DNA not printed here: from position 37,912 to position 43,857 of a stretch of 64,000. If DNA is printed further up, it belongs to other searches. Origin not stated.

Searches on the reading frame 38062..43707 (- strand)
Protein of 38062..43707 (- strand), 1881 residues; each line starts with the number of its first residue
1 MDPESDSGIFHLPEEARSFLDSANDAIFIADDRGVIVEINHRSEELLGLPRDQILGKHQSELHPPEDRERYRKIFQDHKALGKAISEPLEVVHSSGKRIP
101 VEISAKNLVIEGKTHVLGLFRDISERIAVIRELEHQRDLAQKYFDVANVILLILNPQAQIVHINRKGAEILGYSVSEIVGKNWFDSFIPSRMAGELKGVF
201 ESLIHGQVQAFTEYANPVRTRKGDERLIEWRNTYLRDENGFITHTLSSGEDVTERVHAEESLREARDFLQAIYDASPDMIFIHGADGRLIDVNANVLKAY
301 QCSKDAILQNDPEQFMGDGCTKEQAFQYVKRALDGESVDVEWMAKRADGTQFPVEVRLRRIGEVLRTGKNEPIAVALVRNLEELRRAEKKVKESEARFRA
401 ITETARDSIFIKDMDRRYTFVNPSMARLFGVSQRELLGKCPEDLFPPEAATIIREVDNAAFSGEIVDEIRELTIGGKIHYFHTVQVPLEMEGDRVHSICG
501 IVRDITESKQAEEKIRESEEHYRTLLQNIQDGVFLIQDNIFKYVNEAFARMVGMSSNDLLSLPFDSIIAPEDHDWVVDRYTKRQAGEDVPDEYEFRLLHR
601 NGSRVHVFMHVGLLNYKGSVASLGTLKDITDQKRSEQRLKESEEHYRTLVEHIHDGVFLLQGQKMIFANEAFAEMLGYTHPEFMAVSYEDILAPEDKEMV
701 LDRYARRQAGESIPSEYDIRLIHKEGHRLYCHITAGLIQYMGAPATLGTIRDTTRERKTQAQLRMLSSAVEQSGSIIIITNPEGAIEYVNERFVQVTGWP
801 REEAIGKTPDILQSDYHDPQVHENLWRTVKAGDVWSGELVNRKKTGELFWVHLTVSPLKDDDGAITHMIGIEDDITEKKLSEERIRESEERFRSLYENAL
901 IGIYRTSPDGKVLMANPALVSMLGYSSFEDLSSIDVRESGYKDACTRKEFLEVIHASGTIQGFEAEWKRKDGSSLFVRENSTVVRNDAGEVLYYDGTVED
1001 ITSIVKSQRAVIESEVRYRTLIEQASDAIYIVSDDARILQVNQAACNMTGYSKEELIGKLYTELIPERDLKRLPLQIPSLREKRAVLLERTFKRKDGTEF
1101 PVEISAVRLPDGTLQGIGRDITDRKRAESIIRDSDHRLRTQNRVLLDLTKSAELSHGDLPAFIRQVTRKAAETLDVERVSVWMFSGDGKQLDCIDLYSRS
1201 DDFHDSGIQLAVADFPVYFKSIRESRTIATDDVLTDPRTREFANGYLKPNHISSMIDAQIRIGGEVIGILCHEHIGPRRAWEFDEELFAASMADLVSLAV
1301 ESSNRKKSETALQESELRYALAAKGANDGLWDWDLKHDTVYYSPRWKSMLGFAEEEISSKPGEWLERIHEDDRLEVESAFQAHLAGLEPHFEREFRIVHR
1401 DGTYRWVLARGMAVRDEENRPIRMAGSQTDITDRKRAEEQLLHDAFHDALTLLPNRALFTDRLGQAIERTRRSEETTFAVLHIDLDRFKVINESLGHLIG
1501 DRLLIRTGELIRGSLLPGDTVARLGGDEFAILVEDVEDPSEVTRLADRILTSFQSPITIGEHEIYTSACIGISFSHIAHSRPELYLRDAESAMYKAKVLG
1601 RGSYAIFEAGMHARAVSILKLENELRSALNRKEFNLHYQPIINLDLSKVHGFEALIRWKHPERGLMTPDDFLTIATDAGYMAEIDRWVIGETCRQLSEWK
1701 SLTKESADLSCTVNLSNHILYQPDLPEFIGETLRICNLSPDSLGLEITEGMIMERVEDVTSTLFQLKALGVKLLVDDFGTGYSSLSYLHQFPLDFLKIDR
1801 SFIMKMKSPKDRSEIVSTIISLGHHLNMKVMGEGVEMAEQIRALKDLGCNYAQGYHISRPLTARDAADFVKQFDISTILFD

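Call 70: search_protein_families(library=pfam, proteins=[window:38062-43707:-], max_evalue=0.0001)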
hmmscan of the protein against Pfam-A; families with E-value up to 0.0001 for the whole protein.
window:38062-43707:- (1881 aa): 12 families
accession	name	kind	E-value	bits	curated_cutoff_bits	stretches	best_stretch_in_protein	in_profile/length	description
PF13426.13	PAS_9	-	4.3e-132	432.1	27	10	776-877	3-103/103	PAS domain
PF00989.32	PAS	-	1.2e-124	409.1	22.6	9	765-874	2-112/113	PAS fold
PF08448.16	PAS_4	-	1.1e-97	322.2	23.1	6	405-509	4-109/110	PAS fold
PF08447.18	PAS_3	-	1.9e-94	310.5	25.6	6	1340-1426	2-87/89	PAS fold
PF13188.13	PAS_8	-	2.4e-79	259.3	21.8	6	1017-1069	2-55/65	PAS domain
PF00563.25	EAL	-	1e-72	244.7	31.3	1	1623-1860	2-236/236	EAL domain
PF00990.26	GGDEF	-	1.5e-40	139.1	23.8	1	1445-1601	1-159/161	Diguanylate cyclase, GGDEF domain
PF24820.1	Diguanyl_cycl_sensor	-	2.4e-21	76.2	28.1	1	22-105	4-93/109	Diguanylate cyclase-like sensor domain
PF12860.13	PAS_7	-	2.3e-14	54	27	0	151-260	8-115/115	PAS fold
PF01590.32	GAF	-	1.8e-12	48.4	22.4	1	1158-1300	1-133/133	GAF domain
PF18095.7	PAS_12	-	8.8e-10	38.8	22.6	0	770-820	53-103/153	UPF0242 C-terminal PAS-like domain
PF14598.12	PAS_11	-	4.3e-07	30.3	25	0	1034-1072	10-48/109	PAS domain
